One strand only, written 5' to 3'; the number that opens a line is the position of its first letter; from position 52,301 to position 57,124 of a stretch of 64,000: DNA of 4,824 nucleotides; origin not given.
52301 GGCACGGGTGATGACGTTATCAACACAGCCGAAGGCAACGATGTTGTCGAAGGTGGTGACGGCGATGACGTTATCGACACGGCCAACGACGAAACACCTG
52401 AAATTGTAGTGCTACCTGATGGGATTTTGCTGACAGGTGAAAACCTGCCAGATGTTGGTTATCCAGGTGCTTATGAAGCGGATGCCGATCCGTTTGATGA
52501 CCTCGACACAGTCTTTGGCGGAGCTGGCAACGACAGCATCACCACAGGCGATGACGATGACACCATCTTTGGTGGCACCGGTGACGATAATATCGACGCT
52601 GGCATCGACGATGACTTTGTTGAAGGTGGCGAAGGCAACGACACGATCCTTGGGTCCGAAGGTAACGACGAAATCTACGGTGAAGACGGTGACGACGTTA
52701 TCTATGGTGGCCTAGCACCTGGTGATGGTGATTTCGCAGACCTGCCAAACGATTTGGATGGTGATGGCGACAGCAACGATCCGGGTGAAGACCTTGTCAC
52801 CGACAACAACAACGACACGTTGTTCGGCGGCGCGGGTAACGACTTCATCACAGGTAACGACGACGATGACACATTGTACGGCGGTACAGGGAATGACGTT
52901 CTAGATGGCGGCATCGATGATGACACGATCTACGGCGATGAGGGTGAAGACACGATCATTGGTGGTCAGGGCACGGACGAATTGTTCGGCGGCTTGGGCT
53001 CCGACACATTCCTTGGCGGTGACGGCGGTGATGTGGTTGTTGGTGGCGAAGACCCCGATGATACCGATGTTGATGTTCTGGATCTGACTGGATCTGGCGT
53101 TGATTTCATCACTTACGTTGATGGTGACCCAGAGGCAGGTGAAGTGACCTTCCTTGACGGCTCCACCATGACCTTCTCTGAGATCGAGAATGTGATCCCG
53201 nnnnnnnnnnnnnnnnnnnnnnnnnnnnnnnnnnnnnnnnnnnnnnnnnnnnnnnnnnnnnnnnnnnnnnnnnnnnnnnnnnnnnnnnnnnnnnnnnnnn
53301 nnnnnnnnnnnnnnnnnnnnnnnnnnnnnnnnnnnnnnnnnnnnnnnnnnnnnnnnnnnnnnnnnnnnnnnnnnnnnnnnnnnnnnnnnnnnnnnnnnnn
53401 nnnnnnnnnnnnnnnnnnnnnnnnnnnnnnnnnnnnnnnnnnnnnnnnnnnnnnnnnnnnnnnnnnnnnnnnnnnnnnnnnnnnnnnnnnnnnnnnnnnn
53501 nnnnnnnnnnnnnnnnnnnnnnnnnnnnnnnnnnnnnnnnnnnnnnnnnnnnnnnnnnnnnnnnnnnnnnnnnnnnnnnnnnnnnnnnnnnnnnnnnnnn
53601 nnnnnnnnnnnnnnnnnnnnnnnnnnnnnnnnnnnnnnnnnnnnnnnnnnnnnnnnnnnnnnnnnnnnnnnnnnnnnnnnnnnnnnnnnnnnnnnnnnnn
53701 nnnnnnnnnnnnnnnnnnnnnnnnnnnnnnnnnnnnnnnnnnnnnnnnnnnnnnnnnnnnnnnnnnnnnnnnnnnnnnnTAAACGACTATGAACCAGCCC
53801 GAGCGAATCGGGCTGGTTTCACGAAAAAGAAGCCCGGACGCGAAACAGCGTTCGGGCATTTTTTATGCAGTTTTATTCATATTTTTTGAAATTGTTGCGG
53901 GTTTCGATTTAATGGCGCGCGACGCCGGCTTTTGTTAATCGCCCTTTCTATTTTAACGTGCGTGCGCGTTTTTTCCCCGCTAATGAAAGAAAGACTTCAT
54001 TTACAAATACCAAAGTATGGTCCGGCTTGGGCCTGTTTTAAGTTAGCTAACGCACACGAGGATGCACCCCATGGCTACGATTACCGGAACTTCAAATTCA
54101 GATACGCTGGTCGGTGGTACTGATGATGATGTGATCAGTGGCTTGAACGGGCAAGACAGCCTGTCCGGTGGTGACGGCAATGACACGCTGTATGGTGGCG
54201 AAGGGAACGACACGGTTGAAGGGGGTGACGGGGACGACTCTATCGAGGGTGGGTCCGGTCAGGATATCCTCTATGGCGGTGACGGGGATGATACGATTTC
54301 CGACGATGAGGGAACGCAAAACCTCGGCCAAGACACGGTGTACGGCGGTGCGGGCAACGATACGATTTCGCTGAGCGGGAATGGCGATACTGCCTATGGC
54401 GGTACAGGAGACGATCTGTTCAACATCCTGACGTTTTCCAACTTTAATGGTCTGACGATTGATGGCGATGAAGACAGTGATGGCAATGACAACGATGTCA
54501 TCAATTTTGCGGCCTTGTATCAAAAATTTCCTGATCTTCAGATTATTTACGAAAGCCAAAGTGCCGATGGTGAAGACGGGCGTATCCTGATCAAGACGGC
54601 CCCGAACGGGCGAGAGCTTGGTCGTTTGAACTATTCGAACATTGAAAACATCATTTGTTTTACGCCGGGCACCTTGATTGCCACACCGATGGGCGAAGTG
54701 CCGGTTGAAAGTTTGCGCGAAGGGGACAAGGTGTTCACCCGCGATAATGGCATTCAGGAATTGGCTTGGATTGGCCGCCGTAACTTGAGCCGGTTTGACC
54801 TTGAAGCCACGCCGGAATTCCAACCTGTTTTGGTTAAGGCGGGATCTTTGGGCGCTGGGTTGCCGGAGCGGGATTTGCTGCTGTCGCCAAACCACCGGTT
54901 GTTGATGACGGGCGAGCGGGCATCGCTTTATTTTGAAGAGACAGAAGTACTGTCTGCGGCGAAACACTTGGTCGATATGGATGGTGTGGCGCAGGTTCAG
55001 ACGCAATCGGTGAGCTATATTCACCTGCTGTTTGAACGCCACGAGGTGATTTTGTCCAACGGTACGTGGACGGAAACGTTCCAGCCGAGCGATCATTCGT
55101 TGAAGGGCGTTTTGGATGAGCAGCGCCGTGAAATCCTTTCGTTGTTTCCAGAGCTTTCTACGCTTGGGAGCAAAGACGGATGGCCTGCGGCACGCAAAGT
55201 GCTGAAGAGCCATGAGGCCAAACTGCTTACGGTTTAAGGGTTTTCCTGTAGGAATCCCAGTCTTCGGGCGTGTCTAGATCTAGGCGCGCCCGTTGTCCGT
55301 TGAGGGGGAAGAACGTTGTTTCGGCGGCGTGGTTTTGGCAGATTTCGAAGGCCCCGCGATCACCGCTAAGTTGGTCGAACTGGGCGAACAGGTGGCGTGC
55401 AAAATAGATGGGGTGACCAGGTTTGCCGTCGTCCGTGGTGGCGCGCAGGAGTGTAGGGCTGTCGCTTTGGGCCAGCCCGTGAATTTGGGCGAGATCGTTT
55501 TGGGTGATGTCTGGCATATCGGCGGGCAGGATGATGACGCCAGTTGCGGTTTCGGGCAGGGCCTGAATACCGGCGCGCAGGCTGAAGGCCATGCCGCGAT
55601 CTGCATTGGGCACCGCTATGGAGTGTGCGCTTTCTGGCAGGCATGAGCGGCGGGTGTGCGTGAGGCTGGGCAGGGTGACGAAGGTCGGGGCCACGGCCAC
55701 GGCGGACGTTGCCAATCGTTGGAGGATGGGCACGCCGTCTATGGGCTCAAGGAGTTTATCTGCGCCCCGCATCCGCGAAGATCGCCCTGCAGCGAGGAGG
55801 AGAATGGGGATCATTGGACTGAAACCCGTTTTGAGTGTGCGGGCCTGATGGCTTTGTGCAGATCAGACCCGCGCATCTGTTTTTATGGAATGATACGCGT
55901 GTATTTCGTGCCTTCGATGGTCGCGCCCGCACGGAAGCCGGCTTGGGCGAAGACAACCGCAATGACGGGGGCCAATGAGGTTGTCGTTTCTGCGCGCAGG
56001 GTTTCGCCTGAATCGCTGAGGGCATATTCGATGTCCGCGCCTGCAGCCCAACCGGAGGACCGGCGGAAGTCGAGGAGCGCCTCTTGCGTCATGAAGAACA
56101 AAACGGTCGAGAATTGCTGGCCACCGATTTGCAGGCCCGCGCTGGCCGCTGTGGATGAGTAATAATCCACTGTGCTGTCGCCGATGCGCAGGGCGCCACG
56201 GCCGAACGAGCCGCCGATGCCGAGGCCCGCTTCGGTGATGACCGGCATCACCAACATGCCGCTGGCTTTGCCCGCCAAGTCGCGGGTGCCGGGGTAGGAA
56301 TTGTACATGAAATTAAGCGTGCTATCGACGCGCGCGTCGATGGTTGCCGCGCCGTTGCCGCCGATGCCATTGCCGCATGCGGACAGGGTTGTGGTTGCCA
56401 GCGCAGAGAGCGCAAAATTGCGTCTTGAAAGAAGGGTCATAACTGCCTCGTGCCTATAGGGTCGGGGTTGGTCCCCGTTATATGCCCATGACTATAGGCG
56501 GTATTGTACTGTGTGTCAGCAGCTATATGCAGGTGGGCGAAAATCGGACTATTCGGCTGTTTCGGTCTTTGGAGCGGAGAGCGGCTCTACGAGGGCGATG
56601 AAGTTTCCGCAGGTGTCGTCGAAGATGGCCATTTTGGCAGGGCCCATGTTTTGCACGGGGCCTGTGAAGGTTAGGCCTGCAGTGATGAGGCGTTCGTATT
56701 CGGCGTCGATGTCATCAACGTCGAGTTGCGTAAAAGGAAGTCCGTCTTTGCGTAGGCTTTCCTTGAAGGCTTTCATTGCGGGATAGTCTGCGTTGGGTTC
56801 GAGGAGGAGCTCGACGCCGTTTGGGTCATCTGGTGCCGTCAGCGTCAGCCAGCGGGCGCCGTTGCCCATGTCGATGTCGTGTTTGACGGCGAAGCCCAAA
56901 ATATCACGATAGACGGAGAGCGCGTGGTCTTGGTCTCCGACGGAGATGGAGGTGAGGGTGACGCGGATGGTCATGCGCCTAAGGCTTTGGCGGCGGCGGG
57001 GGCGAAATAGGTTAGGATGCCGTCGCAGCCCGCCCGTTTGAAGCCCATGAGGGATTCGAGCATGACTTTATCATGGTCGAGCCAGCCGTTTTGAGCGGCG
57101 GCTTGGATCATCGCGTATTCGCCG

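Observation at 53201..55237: Two adjacent genes end in a colinear 193-aa Hint plus basic-tail module; cleavage may unmask the secretion signal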

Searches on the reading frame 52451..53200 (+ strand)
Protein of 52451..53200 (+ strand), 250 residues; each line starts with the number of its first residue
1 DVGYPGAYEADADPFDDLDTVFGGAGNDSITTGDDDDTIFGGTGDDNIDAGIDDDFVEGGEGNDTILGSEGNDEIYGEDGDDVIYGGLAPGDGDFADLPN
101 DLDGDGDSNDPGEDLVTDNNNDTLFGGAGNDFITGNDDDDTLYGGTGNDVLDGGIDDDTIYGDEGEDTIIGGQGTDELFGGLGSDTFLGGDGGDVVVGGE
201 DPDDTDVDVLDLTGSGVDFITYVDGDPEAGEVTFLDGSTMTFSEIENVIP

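Call 35: search_protein_families(library=ncbifam, proteins=[window:52451-53200:+], max_evalue=1)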
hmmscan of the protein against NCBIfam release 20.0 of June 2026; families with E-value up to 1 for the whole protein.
seq(250 aa): 8 families
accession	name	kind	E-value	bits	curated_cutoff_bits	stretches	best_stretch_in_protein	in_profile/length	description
NF033943.0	RTX_toxin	subfamily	7.6e-17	60.8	1000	3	51-158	693-797/930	RTX family hemolysin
NF046115.1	Ca_rpt_SMc04171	equivalog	1.6e-15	57.3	625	3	20-84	3-67/574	SMc04171 family calcium-binding repeat protein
NF053766.1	ZapA_metallo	exception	1.3e-12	47.6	940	3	125-201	334-401/483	ZapA family metalloprotease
NF033203.1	entero_EhxA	exception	1.9e-12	46.2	2000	2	157-206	738-787/997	enterohemolysin EhxA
NF035945.1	Zn_serralysin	subfamily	2.8e-10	40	500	4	125-170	323-368/462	serralysin family metalloprotease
NF050046.1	PueAB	exception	5.7e-08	31.6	670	4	112-159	496-543/616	polyurethane esterase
NF051884.1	ProteaseSapA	equivalog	0.0091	14.7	1200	1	125-159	325-359/644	protease SapA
NF052454.1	BtaGlycanEglC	equivalog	0.011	14.7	700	2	113-160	92-139/459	endo-1,3-1,4-beta-glycanase EglC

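Call 43: find_homologous_proteins(query=window:52451-53200:+, region=196-250, max_evalue=0.01)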
Query seq(250 aa), residues 196-250 (55 aa): 25 proteins with E <= 0.01 among 30 candidates.
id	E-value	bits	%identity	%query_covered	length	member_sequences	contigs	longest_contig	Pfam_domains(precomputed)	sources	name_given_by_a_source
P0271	7.5e-21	90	91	100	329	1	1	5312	PF00353.26,PF13403.12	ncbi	ncbi:MAG: Hint domain-containing protein, partial [Octadecabacter sp.]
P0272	3.4e-20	88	85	100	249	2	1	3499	PF13403.12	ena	-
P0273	3.7e-20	88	88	93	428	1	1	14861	PF00353.26,PF13403.12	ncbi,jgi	ncbi:MAG: hypothetical protein ACI86S_000476 [Paracoccaceae bacterium]|jgi:hypothetical protein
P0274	4.2e-20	88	85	100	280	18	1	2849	PF13403.12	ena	-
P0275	3.5e-19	85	84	93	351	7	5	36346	PF00353.26,PF13403.12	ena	-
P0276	2.9e-18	82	85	98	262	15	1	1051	PF13403.12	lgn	-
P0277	1.5e-17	80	82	100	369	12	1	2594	PF00353.26,PF13403.12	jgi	-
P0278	1.6e-17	80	82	100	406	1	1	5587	PF00353.26,PF13403.12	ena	-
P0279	1.6e-17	80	82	100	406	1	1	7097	PF00353.26,PF13403.12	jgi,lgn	jgi:hypothetical protein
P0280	4.8e-17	78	80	100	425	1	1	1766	PF00353.26,PF13403.12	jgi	-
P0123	5.3e-17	78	80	100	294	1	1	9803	PF00353.26,PF13403.12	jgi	jgi:hypothetical protein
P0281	5.9e-16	75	79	100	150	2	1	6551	PF13403.12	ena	-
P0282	1.6e-15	74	79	100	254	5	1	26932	PF13403.12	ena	-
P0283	3.7e-14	69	77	100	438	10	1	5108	PF00353.26,PF13403.12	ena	-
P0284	1.6e-13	67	71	93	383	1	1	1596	PF00353.26,PF13403.12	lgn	-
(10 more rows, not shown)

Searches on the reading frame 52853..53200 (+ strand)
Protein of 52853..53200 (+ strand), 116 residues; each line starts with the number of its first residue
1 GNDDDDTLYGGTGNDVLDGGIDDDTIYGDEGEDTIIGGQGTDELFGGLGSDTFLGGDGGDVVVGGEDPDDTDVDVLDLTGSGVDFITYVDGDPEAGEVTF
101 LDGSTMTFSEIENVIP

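Call 46: search_solved_structures(query=window:52853-53200:+, max_evalue=1, show_alignments=5)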
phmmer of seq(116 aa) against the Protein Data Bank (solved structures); distinct sequences matched with E-value up to 1: 42.
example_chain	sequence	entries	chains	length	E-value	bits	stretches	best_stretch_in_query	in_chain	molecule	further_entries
7usl_C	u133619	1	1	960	2.4e-27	99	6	1-63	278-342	Bifunctional hemolysin-adenylate cyclase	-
7rah_E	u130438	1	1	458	9.4e-19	71.2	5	1-63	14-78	Bifunctional adenylate cyclase toxin/hemolysin CyaA,Bifunctional adenylate cyclase toxin/h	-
6sus_A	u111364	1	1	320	6.1e-10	42.7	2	6-58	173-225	Bifunctional hemolysin/adenylate cyclase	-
3hb2_P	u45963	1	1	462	2.4e-09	40.8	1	8-67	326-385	Secreted protease C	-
1go8_P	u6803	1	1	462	2.5e-09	40.8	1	8-67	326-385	PROTEASE C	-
3hbv_P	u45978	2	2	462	2.5e-09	40.7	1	8-67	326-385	Secreted protease C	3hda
3hbu_P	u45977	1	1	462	2.5e-09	40.7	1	8-67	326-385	Secreted protease C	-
1go7_P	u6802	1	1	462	2.5e-09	40.7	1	8-67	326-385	PROTEASE C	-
1k7i_A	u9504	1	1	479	2.6e-09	40.7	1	8-67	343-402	secreted protease C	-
1k7q_A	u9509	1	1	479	2.6e-09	40.7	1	8-67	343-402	SECRETED PROTEASE C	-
1k7g_A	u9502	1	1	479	2.7e-09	40.7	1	8-67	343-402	secreted protease C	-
1srp_A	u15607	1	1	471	2.4e-08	37.6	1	8-92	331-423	SERRALYSIN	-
5d7w_A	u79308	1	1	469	2.5e-08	37.5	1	8-97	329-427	Serralysin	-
4i35_A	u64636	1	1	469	2.5e-08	37.5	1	8-97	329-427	Serralysin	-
1smp_A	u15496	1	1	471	2.6e-08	37.5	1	8-97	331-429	SERRATIA METALLO PROTEINASE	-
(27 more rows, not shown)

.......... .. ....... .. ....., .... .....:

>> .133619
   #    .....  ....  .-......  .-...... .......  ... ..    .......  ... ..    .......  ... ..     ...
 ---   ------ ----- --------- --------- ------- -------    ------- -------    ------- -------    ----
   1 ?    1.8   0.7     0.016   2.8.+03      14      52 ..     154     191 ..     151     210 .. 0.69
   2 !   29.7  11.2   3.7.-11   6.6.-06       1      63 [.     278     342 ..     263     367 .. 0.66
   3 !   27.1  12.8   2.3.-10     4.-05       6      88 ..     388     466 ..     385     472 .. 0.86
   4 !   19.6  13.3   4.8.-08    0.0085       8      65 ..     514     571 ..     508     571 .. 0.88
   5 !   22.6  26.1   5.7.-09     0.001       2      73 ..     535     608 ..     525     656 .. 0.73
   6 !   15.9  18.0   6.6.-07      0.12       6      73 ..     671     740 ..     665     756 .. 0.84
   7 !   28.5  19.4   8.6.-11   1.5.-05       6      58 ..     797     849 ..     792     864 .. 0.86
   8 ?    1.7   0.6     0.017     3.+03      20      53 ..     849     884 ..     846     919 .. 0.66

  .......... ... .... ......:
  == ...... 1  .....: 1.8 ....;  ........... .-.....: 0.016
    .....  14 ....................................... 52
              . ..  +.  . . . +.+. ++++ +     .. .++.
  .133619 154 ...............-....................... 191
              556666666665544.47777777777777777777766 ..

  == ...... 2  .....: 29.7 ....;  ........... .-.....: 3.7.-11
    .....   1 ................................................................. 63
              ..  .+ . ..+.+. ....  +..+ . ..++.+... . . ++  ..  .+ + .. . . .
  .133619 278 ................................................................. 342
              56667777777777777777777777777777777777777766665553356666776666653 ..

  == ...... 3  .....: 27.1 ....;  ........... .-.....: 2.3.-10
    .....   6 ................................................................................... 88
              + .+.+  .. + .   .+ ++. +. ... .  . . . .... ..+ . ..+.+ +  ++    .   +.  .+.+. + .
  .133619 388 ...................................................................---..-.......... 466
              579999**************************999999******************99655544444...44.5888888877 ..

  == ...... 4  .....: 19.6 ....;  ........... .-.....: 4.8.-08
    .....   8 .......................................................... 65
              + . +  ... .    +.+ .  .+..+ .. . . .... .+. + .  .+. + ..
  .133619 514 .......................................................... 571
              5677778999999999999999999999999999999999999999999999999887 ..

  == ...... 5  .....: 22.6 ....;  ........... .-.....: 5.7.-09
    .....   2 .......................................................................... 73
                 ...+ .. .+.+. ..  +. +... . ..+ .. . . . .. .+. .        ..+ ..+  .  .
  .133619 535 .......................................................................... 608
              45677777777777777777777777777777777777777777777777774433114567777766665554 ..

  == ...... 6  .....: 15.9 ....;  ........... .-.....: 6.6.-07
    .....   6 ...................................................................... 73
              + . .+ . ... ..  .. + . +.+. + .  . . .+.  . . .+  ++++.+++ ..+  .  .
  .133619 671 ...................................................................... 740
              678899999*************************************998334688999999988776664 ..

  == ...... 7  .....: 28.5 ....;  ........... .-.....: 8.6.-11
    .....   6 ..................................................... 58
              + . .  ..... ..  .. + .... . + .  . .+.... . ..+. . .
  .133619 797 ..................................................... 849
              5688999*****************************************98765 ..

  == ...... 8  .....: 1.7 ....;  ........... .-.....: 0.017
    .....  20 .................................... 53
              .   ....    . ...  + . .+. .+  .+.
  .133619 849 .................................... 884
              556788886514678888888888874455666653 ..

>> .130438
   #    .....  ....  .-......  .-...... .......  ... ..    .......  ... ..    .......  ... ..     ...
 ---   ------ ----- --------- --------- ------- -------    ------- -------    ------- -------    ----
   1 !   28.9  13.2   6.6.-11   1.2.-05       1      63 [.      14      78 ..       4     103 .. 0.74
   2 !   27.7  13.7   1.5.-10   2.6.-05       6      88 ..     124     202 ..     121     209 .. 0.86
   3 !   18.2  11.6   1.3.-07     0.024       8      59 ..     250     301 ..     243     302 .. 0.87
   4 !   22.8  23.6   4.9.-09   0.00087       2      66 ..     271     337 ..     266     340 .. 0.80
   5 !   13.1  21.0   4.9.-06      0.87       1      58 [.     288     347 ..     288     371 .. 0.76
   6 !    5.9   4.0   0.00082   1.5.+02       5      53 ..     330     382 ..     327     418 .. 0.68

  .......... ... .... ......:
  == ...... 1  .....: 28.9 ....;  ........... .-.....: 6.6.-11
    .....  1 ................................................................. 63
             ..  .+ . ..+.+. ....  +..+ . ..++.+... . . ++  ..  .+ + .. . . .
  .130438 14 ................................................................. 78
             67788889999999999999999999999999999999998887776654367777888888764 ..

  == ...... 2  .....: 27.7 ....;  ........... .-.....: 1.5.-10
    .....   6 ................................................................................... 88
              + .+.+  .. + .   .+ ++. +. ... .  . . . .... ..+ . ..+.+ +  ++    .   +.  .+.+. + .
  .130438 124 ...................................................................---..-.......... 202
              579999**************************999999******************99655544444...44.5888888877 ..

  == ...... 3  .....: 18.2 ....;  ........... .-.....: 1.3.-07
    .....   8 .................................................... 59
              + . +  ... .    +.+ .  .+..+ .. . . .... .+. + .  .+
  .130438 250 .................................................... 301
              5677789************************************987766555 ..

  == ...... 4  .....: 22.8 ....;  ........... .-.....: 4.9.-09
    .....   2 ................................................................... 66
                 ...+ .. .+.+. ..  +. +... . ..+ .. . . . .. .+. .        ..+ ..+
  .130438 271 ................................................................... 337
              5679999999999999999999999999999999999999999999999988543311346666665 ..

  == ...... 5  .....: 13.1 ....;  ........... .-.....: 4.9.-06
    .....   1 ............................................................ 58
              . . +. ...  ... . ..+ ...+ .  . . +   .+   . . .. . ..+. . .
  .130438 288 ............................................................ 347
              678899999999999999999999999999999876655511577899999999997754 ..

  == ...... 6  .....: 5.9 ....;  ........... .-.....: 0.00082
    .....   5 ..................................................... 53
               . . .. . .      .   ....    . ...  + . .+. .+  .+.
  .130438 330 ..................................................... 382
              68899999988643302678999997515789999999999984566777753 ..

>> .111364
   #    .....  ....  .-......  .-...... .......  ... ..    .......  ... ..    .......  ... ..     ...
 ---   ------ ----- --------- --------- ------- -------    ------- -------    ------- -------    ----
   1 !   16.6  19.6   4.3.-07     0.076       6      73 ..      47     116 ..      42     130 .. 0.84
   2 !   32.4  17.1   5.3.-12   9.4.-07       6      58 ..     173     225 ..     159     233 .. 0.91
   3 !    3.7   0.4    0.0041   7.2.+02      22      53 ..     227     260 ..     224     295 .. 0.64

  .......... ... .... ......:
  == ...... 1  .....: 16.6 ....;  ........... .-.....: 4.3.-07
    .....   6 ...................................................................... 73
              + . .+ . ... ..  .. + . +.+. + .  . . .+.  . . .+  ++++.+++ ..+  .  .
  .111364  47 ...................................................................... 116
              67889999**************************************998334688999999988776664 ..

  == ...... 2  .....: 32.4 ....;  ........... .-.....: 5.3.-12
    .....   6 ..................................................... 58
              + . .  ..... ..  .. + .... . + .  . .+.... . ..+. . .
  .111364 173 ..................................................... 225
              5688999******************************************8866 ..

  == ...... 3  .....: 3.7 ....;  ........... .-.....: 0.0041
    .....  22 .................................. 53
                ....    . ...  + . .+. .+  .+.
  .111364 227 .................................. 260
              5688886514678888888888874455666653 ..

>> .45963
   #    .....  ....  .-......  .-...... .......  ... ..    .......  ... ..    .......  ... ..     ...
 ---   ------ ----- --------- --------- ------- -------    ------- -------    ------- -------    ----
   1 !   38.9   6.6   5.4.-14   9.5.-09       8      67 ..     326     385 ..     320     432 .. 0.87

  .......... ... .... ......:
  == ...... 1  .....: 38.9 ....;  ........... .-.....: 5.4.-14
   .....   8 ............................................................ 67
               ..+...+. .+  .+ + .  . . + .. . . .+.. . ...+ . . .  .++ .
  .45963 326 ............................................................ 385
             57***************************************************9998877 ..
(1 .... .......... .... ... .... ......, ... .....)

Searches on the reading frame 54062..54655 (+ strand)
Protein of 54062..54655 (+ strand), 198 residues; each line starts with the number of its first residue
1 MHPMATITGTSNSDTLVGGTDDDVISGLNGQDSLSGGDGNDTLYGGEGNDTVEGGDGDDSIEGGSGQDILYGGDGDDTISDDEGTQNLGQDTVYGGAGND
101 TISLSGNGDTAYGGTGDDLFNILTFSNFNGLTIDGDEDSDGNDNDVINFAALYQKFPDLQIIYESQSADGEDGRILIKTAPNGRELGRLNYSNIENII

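Call 35: search_protein_families(library=ncbifam, proteins=[window:54062-54655:+], max_evalue=1)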
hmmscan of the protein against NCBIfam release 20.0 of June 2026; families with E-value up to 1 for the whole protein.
seq(198 aa): 7 families
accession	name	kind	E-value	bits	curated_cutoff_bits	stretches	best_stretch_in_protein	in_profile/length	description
NF033943.0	RTX_toxin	subfamily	1.5e-16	59.8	1000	1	6-122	671-792/930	RTX family hemolysin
NF046115.1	Ca_rpt_SMc04171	equivalog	1.3e-14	54.2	625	2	36-140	273-372/574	SMc04171 family calcium-binding repeat protein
NF033203.1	entero_EhxA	exception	6.1e-11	41.2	2000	1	12-121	701-823/997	enterohemolysin EhxA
NF053766.1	ZapA_metallo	exception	3e-08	33.1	940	2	15-66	332-383/483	ZapA family metalloprotease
NF035945.1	Zn_serralysin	subfamily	4.5e-08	32.7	500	3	44-85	323-364/462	serralysin family metalloprotease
NF050046.1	PueAB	exception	1.9e-05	23.3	670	2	54-105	374-420/616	polyurethane esterase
NF052454.1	BtaGlycanEglC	equivalog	0.0037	16.2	700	1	7-51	94-138/459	endo-1,3-1,4-beta-glycanase EglC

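Call 58: find_homologous_proteins(query=window:54062-54655:+, region=112-198, max_evalue=0.01)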
Query seq(198 aa), residues 112-198: 8 candidates shared short words with the query, none scored E <= 0.01.

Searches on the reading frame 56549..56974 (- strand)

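Call 21: search_protein_families(library=pfam, proteins=[window:56549-56974:-], max_evalue=0.001)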
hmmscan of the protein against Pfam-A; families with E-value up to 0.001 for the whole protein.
window:56549-56974:- (141 aa): 1 family
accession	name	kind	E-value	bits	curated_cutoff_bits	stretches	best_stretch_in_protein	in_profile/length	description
PF00903.31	Glyoxalase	-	3.8e-18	66.5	20.6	1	8-127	5-120/121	Glyoxalase/Bleomycin resistance protein/Dioxygenase superfamily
